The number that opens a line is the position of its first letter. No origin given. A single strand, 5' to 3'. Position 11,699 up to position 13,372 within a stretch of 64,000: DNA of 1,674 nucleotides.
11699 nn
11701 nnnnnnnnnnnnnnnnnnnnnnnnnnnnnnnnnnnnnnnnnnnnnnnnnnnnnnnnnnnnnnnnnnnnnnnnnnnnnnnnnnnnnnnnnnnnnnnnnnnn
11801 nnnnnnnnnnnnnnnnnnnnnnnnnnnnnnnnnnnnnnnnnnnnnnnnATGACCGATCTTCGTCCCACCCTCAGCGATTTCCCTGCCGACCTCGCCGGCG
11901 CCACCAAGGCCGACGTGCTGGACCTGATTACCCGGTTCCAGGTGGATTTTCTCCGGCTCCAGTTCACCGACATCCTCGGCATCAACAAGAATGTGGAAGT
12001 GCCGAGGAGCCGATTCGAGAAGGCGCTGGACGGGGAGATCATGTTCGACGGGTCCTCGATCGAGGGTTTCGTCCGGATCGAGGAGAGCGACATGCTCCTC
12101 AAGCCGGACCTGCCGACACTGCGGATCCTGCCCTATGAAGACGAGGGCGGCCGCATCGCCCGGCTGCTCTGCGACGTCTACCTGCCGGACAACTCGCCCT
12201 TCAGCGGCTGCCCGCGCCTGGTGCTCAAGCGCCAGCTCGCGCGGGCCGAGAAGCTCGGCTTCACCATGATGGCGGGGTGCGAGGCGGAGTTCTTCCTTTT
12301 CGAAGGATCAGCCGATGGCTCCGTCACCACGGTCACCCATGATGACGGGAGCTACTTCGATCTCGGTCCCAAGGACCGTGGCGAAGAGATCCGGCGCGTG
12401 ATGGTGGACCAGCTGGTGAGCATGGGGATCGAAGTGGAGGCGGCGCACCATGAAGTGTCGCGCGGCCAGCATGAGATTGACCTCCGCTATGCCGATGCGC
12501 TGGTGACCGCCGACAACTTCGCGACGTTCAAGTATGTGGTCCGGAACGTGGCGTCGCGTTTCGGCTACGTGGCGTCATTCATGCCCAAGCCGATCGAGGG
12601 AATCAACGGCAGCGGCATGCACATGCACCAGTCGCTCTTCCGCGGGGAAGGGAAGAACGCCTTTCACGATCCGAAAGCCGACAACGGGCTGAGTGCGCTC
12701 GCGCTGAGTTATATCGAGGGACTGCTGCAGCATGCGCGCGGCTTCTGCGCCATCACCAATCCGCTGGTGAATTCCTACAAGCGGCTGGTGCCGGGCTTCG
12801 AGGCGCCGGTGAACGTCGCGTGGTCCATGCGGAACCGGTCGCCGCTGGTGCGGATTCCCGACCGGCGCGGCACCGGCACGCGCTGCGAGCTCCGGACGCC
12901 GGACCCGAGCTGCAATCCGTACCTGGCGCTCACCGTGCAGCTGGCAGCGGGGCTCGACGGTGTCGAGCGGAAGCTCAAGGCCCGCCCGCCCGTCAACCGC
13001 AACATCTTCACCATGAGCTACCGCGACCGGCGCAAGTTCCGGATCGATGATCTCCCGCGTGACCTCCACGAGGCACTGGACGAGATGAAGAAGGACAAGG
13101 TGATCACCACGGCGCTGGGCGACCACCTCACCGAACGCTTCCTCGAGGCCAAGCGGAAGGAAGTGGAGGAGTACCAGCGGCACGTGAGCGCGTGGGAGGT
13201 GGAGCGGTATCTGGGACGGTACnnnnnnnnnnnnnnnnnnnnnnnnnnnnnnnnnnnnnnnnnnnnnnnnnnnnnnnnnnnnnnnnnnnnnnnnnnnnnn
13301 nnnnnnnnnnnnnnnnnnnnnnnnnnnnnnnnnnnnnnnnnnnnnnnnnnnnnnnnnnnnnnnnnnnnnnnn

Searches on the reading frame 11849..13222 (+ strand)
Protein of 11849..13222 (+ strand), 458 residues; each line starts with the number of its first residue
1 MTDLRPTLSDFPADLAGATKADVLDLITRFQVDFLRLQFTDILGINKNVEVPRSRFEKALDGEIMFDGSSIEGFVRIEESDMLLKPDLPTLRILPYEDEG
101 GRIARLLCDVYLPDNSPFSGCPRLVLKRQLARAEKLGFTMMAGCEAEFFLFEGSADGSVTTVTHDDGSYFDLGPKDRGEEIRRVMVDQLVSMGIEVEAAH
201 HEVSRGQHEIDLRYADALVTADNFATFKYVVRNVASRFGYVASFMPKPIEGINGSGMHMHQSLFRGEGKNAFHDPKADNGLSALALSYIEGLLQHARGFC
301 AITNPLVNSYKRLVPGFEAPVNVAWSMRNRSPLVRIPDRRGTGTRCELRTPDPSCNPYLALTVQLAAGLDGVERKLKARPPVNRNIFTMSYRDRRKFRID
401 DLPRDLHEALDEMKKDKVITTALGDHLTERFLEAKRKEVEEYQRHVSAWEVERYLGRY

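Call 58: find_related_loci(query=window:11849-13222:+, collection=genome_contigs, flank=10000)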
Query window:11849-13222:+ (458 aa) in genome_contigs; peptide patterns used: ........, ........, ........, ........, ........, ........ (x = any residue, [..] = any of these).
598 stretches matched a pattern (row limit reached: there are more); 566 encode a relative of the query (tblastn E <= 1e-3); the best 80 are kept; 80 distinct loci.
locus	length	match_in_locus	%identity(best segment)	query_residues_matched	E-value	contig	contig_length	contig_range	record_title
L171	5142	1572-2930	81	5-458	0e+0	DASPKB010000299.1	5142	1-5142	MAG TPA_asm: Gemmatimonadales bacterium isolate SMAG_U12025 k141_967229, whole genome shotgun sequence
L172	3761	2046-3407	81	5-458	0e+0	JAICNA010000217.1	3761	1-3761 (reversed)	MAG: Gemmatimonadales bacterium isolate OF_bin.15 k141_3338475_length_3761_cov_8.0000, whole genome shotgun sequence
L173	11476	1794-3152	80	5-458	0e+0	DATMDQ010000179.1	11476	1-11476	MAG TPA_asm: Gemmatimonadales bacterium isolate SMAG_U13412 k141_5349763, whole genome shotgun sequence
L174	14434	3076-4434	80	5-458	0e+0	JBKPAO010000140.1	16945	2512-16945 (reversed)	MAG: Gemmatimonadota bacterium isolate GB_HAYS_MAG_00001 GB_HAYS_000000835318, whole genome shotgun sequence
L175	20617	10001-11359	80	5-458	0e+0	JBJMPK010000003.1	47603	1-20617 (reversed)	MAG: Gemmatimonadales bacterium isolate H1_16_all_fractions_metab_conc_20_65_10 k255_107823, whole genome shotgun sequen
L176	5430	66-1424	80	5-458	0e+0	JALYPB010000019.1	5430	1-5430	MAG: Gemmatimonadota bacterium isolate MDV bin26 SD1454-56_k127_3466, whole genome shotgun sequence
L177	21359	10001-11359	80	5-458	0e+0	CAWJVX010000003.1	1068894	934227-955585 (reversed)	MAG: uncultured Gemmatimonadales bacterium isolate MFD09206.bin.1.39 genome assembly, contig: contig_1971, whole genome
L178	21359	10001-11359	80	5-458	0e+0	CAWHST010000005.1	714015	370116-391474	MAG: uncultured Gemmatimonadales bacterium isolate MFD09212.bin.2.127 genome assembly, contig: contig_8324, whole genome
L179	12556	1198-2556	80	5-458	0e+0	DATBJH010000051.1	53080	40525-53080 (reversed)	MAG TPA_asm: Gemmatimonadales bacterium isolate SMAG_U3915 k141_1606186, whole genome shotgun sequence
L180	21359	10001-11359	80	5-458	0e+0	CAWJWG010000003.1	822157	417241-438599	MAG: uncultured Gemmatimonadales bacterium isolate MFD01275.bin.1.56 genome assembly, contig: contig_5548, whole genome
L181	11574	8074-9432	80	5-458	0e+0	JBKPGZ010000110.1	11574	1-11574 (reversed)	MAG: Gemmatimonadota bacterium isolate HAY_GB_MAG_00023 HAY_GB_000000253806, whole genome shotgun sequence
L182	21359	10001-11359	80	5-458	0e+0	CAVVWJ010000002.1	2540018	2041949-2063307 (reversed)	MAG: uncultured Gemmatimonadales bacterium isolate MFD07737.bin.1.47 genome assembly, contig: contig_38, whole genome sh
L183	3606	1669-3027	80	5-458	0e+0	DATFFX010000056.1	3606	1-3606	MAG TPA_asm: Gemmatimonadales bacterium isolate SMAG_U8647 k141_2203919, whole genome shotgun sequence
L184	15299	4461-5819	79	5-458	0e+0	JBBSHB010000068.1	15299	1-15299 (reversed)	MAG: Gemmatimonadales bacterium isolate LS2_sbin.56 LS2_sbin.56_K_923354_L_15299_cov_50.2673, whole genome shotgun seque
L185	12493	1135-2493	80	5-458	0e+0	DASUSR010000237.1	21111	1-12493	MAG TPA_asm: Gemmatimonadales bacterium isolate SMAG_U1741 k141_196338, whole genome shotgun sequence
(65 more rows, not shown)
